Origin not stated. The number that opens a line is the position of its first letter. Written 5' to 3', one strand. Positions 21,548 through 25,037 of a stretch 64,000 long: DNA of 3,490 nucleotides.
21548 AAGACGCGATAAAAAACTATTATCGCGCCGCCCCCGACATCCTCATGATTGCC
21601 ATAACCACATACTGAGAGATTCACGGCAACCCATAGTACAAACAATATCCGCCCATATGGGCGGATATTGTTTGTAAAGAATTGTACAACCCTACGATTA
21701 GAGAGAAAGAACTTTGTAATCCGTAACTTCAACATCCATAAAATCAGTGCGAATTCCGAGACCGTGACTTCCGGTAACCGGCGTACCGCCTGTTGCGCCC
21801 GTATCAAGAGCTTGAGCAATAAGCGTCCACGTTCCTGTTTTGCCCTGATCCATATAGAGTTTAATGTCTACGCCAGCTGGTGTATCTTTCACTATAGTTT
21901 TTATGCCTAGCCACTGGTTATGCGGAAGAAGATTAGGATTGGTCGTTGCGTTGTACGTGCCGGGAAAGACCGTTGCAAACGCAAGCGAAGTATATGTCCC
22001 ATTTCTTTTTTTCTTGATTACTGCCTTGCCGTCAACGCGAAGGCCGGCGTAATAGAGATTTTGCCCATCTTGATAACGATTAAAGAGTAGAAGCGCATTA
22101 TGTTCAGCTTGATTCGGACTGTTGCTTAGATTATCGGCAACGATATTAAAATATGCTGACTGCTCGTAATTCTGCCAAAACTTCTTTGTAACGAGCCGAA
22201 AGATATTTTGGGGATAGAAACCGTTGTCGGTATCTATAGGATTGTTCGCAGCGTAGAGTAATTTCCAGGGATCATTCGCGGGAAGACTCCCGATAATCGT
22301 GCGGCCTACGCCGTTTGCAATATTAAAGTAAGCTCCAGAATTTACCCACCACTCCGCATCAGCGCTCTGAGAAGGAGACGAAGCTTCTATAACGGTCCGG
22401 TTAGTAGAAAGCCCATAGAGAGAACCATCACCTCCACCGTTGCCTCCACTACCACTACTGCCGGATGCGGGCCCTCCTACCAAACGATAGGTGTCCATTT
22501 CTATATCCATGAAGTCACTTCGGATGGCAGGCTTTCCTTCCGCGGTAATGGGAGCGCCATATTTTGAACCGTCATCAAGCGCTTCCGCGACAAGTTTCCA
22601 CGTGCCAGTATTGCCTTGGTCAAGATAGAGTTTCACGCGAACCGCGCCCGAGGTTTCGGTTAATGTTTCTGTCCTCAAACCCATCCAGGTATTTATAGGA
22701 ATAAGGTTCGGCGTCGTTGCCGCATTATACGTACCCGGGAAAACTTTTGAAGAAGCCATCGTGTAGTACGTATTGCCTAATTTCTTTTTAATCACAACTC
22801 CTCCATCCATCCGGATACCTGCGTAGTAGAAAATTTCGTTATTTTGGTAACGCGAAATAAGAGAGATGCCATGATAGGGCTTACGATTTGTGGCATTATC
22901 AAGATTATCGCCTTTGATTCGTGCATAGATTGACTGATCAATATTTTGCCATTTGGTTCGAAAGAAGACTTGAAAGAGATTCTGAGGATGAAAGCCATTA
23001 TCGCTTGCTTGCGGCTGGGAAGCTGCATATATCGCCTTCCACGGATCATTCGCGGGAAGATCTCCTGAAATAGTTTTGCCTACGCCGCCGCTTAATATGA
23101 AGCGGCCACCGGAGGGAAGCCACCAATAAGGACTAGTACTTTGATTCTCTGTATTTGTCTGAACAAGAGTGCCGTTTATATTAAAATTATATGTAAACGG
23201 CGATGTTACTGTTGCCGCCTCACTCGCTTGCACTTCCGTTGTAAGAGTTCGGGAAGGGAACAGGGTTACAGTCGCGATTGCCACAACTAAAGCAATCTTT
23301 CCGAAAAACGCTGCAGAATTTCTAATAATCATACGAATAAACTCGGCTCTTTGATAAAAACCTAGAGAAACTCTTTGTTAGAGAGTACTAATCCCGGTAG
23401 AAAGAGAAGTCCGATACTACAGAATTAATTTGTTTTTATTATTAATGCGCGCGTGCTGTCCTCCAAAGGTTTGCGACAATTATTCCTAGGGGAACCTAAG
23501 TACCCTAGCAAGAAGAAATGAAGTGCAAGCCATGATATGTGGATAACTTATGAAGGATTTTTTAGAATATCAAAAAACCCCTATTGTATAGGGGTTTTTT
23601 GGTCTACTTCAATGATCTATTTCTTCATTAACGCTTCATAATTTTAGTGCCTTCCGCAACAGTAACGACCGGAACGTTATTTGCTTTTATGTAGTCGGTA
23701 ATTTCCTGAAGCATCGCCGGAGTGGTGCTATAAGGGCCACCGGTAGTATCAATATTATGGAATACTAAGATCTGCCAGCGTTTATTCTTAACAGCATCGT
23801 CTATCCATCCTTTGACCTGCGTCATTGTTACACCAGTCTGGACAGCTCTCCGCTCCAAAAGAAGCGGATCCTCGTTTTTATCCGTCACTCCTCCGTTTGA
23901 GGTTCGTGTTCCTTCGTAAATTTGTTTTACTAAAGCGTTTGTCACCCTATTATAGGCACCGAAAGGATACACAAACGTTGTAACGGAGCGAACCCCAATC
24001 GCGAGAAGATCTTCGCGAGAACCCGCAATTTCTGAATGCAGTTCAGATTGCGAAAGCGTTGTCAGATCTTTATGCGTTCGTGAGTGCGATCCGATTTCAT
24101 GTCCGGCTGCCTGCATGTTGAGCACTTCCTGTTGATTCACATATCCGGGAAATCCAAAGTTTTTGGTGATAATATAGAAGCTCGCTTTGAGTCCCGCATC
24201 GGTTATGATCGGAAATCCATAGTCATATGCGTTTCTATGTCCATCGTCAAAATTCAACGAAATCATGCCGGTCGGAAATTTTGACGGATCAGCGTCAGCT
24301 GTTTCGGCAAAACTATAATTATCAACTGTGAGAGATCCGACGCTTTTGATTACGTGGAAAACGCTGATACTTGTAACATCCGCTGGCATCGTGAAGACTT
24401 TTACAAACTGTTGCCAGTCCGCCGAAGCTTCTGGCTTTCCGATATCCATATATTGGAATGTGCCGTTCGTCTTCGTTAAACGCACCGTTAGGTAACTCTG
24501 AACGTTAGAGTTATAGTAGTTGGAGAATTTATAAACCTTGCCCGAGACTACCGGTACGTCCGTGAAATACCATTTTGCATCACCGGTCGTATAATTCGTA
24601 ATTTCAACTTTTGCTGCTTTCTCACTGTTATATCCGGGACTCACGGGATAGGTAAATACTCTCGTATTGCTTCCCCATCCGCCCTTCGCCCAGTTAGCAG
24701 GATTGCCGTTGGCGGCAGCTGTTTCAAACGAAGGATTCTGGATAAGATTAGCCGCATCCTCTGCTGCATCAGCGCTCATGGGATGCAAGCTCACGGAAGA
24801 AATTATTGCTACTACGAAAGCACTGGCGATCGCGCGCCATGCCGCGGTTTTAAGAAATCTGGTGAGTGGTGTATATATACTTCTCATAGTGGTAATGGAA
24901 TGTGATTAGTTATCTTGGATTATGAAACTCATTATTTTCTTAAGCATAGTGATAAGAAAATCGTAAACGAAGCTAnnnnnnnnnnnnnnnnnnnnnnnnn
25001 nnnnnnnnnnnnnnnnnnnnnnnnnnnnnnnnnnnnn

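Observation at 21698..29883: PNAG-like exopolysaccharide synthesis/modification locus with four paralogous jelly-roll lectin-like modules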

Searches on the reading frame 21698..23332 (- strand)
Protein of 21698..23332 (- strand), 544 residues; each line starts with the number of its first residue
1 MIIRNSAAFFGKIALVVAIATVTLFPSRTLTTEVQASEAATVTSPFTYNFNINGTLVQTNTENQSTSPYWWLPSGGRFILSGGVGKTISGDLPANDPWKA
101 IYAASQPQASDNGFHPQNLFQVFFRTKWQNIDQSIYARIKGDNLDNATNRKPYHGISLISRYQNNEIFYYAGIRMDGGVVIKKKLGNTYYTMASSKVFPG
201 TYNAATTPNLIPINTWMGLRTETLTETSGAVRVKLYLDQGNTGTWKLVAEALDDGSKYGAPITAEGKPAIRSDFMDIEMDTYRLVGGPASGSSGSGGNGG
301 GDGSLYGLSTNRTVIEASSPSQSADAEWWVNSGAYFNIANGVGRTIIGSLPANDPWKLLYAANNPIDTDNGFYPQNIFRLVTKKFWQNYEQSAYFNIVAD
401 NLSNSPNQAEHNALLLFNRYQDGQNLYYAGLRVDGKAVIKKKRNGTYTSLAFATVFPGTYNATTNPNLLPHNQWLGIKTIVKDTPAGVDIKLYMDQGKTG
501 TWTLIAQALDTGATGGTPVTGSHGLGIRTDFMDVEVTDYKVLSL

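Call 3: search_protein_families(library=pfam, proteins=[window:21698-23332:-], max_evalue=0.1)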
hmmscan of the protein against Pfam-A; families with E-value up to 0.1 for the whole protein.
window:21698-23332:- (544 aa): 0 families

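Call 4: search_protein_families(library=ncbifam, proteins=[window:21698-23332:-], max_evalue=0.1)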
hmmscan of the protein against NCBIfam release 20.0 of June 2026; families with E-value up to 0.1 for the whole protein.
window:21698-23332:- (544 aa): 2 families
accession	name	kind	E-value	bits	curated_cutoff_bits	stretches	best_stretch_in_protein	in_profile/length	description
NF001385.0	PRK00279.2-3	equivalog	0.011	15.3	315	0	479-511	42-78/213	adenylate kinase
NF033871.1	deAMP_SidD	subfamily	0.029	14.3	50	0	419-455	136-172/180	deAMPylase SidD family protein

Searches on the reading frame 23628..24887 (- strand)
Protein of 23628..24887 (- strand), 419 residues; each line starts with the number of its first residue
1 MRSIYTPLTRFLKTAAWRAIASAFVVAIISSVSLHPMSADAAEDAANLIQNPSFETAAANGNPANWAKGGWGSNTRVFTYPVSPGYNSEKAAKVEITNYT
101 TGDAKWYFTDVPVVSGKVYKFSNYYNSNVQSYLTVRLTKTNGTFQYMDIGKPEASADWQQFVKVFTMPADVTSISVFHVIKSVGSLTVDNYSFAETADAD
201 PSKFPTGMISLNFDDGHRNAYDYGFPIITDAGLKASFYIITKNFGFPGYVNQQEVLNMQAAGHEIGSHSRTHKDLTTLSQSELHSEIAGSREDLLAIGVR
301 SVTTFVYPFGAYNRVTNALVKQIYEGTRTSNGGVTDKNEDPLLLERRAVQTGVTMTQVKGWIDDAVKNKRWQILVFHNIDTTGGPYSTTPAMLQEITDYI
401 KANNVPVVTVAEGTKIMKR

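Call 3: search_protein_families(library=pfam, proteins=[window:23628-24887:-], max_evalue=0.1)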
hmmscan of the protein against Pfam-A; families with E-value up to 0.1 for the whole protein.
window:23628-24887:- (419 aa): 4 families
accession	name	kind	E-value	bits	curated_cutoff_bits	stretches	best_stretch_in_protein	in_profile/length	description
PF01522.26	Polysacc_deac_1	-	1.6e-24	86.7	23.1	1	205-322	5-118/124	Polysaccharide deacetylase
PF02018.23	CBM_4_9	-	1e-07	32.8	25.9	1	46-175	1-126/136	Carbohydrate binding domain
PF16227.11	DUF4886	-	0.015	14.8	26.7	1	350-404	62-116/242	Domain of unknown function (DUF4886)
PF10096.14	DUF2334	-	0.05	13.6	26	0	256-326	60-146/203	Uncharacterized protein conserved in bacteria (DUF2334)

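Call 4: search_protein_families(library=ncbifam, proteins=[window:23628-24887:-], max_evalue=0.1)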
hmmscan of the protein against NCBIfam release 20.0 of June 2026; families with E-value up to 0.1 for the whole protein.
window:23628-24887:- (419 aa): 11 families
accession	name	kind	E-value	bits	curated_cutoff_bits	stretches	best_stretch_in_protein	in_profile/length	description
NF050820.1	PolSacchBiosHfsH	equivalog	2.4e-26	92.9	400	1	205-416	32-247/249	oligosaccharide deacetylase HfsH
TIGR02764.1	spore_ybaN_pdaB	equivalog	1.8e-11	44.2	237.4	1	209-322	8-118/191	polysaccharide deacetylase family sporulation protein PdaB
TIGR02884.1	spore_pdaA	equivalog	1.2e-08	35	298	1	208-322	38-150/224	delta-lactam-biosynthetic de-N-acetylase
NF045820.1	PgAcgDacpgdA_Strep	equivalog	1.1e-07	31.1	800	1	177-312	242-370/463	peptidoglycan-N-acetylglucosamine deacetylase PgdA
TIGR04243.1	nodulat_NodB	equivalog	2.4e-06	27.2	240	1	209-315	4-108/197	chitooligosaccharide deacetylase NodB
TIGR03933.1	PIA_icaB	equivalog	4.2e-06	26.5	248.35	1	201-314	66-193/245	intercellular adhesin biosynthesis polysaccharide N-deacetylase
TIGR02873.1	spore_ylxY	hypoth_equivalog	2.7e-05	23.6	391.5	1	251-314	126-189/268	probable sporulation protein, polysaccharide deacetylase family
NF045821.1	PgAcgDacpgdA1_Bac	equivalog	7.9e-05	21.7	400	1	124-295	4-173/282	peptidoglycan-N-acetylglucosamine deacetylase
TIGR03938.2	deacetyl_PgaB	equivalog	0.0004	18.8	321.9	0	197-241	54-98/621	poly-beta-1,6-N-acetyl-D-glucosamine N-deacetylase PgaB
NF045822.1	PgAcgDacpgdA2_Bac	equivalog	0.00095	18.6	400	1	210-326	73-185/274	peptidoglycan-N-acetylglucosamine deacetylase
TIGR03006.1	pepcterm_polyde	equivalog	0.002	17.3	276.2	1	252-305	63-116/272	XrtA system polysaccharide deacetylase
